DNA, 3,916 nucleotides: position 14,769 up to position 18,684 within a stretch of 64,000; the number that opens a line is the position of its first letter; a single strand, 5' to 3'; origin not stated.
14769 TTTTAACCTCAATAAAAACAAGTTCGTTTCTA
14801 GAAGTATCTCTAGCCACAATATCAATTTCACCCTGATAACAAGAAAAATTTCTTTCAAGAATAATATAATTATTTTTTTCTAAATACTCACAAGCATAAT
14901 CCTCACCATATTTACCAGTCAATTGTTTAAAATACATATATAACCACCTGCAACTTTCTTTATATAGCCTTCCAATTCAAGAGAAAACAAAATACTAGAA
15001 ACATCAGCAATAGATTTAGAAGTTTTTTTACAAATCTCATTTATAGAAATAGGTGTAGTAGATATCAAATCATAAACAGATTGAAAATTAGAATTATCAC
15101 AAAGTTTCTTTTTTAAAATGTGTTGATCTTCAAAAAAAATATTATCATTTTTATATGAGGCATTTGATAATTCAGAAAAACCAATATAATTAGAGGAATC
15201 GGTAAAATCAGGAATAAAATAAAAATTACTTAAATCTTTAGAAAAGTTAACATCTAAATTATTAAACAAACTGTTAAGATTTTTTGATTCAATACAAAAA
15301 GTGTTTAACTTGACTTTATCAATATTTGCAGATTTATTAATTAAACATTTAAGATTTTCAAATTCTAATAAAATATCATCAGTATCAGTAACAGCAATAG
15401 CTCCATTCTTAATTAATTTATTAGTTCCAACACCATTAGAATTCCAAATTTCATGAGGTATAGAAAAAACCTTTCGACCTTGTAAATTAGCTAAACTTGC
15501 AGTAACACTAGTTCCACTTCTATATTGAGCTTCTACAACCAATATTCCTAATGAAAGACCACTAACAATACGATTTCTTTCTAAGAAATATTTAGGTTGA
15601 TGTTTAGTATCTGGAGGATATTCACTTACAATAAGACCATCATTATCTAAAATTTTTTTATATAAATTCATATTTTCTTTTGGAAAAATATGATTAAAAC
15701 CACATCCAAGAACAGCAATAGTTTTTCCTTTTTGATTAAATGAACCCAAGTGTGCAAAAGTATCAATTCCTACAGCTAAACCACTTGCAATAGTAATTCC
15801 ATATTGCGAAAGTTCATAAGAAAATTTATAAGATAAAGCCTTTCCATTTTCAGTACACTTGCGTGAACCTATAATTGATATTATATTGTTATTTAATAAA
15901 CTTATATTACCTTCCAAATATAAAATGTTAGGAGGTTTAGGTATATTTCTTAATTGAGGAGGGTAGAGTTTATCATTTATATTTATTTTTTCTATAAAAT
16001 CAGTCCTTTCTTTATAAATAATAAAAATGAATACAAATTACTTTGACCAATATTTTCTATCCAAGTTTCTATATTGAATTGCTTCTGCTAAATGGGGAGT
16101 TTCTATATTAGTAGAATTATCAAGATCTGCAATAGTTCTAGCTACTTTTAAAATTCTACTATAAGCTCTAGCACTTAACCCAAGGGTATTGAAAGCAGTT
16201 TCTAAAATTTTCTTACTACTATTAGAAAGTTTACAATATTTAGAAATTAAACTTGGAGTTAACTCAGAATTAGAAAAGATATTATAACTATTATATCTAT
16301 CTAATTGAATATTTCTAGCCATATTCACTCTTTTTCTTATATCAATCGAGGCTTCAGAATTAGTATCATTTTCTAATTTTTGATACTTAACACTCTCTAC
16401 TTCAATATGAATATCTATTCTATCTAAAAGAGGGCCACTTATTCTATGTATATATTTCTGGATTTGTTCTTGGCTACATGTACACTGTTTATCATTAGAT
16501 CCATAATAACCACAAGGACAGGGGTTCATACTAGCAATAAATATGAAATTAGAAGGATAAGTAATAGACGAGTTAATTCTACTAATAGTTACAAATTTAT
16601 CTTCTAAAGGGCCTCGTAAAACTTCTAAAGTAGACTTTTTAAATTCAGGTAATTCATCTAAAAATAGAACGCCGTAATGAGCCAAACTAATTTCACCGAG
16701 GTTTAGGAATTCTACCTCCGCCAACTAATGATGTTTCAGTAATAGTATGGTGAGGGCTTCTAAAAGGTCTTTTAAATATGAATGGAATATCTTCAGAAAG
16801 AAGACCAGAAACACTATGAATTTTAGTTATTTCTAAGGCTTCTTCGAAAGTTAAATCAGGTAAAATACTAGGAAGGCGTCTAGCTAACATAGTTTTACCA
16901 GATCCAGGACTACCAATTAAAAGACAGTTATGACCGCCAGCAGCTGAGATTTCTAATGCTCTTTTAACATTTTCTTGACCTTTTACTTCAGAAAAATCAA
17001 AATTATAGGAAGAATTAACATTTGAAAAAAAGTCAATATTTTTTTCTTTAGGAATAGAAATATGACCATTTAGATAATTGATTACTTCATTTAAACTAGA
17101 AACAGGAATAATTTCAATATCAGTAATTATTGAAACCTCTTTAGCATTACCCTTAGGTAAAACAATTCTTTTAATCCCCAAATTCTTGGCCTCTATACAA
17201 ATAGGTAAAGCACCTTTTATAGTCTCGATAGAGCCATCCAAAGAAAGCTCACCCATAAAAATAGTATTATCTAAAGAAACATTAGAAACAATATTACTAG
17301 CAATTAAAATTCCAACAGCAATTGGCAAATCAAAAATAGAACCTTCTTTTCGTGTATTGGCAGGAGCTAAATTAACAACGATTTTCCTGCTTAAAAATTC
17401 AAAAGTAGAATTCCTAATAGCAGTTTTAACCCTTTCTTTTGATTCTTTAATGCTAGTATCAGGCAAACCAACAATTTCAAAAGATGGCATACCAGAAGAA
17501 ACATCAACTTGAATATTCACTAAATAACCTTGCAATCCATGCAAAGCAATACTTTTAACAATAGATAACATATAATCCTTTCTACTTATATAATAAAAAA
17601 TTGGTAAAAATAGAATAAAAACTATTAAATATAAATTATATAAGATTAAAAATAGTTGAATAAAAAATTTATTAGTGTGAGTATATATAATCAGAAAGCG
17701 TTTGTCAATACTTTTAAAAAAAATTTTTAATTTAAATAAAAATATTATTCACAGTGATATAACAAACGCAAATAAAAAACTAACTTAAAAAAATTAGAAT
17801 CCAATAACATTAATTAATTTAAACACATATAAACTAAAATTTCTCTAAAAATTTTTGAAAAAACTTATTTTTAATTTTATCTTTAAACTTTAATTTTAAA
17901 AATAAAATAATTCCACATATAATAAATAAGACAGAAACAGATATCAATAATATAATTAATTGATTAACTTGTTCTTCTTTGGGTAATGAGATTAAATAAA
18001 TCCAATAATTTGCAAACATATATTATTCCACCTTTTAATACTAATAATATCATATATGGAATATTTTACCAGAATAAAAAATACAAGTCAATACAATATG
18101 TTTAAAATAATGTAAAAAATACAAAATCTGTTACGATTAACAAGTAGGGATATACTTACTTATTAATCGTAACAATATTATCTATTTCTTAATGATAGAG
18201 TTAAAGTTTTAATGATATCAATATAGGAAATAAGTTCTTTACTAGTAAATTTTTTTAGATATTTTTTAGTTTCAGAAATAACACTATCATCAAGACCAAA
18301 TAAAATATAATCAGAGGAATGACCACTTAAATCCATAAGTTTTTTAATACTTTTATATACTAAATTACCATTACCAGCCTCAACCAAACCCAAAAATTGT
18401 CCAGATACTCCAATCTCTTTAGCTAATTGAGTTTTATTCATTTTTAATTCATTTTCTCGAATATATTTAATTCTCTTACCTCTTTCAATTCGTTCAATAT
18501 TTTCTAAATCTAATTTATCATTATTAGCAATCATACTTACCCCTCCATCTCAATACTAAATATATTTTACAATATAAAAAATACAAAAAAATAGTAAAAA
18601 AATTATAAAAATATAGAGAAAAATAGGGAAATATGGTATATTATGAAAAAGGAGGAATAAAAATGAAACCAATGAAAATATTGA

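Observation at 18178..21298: Unusual signalling module: a 7-TM AgrC-like kinase paired with a response regulator that has a Spo0A-type output domain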

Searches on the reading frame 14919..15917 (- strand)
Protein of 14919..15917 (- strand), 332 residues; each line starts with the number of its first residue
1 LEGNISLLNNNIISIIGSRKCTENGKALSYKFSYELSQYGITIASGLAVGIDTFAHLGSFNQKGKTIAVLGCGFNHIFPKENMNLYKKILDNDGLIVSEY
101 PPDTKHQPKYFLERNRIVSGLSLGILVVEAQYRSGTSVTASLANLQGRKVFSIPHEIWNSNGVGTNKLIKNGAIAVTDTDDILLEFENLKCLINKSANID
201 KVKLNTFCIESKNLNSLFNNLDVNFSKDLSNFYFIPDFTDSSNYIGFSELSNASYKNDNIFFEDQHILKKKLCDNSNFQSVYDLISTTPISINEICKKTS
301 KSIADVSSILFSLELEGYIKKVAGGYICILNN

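Call 3: search_protein_families(library=pfam, proteins=[window:14919-15917:-], max_evalue=0.01)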
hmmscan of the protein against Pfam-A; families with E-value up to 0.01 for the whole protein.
window:14919-15917:- (332 aa): 2 families
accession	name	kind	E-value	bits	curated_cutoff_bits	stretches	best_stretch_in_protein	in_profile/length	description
PF02481.21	DNA_processg_A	-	4.4e-62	209.4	29.6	1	2-177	34-211/212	DNA recombination-mediator protein A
PF17782.7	DprA_WH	-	2.1e-09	37.7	22.9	1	279-325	15-61/61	DprA winged helix domain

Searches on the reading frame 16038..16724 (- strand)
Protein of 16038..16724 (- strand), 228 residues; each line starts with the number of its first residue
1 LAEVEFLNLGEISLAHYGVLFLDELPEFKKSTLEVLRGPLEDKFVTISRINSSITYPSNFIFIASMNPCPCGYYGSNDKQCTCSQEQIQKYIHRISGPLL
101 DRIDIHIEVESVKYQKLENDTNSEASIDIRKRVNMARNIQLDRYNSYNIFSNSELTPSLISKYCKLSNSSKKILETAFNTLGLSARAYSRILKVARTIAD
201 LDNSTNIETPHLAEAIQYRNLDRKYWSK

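Call 3: search_protein_families(library=pfam, proteins=[window:16038-16724:-], max_evalue=0.01)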
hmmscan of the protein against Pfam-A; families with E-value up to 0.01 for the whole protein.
window:16038-16724:- (228 aa): 4 families
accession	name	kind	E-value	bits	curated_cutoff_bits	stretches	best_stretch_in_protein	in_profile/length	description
PF01078.27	Mg_chelatase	-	1.5e-47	162.2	20.3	1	9-116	99-206/207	Magnesium chelatase, subunit ChlI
PF13335.12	Mg_chelatase_C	-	1.7e-32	112.3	26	1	124-219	2-94/94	Magnesium chelatase, subunit ChlI C-terminal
PF00493.29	MCM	-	6e-05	22.7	23.3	1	7-109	112-204/224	MCM P-loop domain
PF07728.20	AAA_5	-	0.0019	18.7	22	1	18-74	68-126/139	AAA domain (dynein-related subfamily)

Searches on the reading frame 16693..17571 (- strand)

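Call 3: search_protein_families(library=pfam, proteins=[window:16693-17571:-], max_evalue=0.01)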
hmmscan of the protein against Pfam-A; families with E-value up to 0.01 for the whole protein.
window:16693-17571:- (292 aa): 8 families
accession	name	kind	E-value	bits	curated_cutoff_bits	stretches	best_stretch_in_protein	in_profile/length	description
PF13541.12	ChlI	-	3.3e-47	159.8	27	1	20-142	1-121/121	Subunit ChlI of Mg-chelatase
PF01078.27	Mg_chelatase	-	6.5e-39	133.9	20.3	1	192-291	1-99/207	Magnesium chelatase, subunit ChlI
PF05362.19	Lon_C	-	1.5e-07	31.6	21.1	1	5-166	30-201/205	Lon protease (S16) C-terminal proteolytic domain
PF20720.3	nSTAND3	-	0.00058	20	27.2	1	202-253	7-56/155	Novel STAND NTPase 3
PF13191.12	AAA_16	-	0.00067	20.6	32.6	1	202-237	12-48/167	AAA ATPase domain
PF07728.20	AAA_5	-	0.0022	18.4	22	1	216-239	2-26/139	AAA domain (dynein-related subfamily)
PF13401.12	AAA_22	-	0.0057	17.4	27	1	215-238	7-30/130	AAA domain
PF20030.5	bpMoxR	-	0.0072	15.9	27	0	198-243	16-61/205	MoxR domain in the MoxR-vWA-beta-propeller ternary systems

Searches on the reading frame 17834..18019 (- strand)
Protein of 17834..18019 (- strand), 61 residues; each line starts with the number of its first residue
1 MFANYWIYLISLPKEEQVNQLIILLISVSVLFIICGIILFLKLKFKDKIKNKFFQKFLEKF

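Call 3: search_protein_families(library=pfam, proteins=[window:17834-18019:-], max_evalue=0.01)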
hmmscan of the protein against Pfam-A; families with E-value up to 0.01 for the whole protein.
window:17834-18019:- (61 aa): 2 families
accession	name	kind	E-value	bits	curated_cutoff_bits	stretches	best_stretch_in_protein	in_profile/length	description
PF16492.10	Cadherin_C_2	-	0.0025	18.9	31.5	1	21-56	6-40/85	Cadherin cytoplasmic C-terminal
PF13800.11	Sigma_reg_N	-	0.0052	17.5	26.3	1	15-55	7-48/91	Sigma factor regulator N-terminal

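Call 4: search_protein_families(library=ncbifam, proteins=[window:17834-18019:-], max_evalue=0.01)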
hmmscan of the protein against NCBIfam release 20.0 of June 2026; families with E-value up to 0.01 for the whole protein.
window:17834-18019:- (61 aa): 1 family
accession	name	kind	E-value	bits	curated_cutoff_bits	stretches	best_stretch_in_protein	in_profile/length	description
NF047370.1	toxin_TsaT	equivalog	0.0053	17.2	80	1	23-52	6-35/60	type II toxin-antitoxin system toxin TsaT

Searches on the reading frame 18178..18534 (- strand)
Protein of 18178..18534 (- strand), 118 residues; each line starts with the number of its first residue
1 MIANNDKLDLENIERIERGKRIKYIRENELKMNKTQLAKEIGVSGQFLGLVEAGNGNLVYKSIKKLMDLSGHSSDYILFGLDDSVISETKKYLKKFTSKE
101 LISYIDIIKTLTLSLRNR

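Call 3: search_protein_families(library=pfam, proteins=[window:18178-18534:-], max_evalue=0.01)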
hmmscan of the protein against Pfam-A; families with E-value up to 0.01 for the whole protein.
window:18178-18534:- (118 aa): 1 family
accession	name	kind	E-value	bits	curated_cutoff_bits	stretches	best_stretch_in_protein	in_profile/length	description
PF01381.28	HTH_3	-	0.00016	22.1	23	1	22-57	1-35/55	Helix-turn-helix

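Call 4: search_protein_families(library=ncbifam, proteins=[window:18178-18534:-], max_evalue=0.01)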
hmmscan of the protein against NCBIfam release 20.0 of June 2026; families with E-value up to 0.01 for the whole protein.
window:18178-18534:- (118 aa): 4 families
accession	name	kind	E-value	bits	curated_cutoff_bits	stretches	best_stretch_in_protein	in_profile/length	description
NF006015.0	PRK08154.1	subfamily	0.00021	20.6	204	1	18-59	31-71/314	anaerobic benzoate catabolism transcriptional regulator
NF007257.0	PRK09706.1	subfamily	0.00057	19.7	101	1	19-90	7-77/135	transcriptional repressor DicA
TIGR03070.1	couple_hipB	subfamily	0.00092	19.1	71.65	1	19-69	4-53/58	type II toxin-antitoxin system Y4mF family antitoxin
NF041951.1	phage_RstR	subfamily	0.0083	16.4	80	0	19-85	4-69/108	RstR family transcriptional repressor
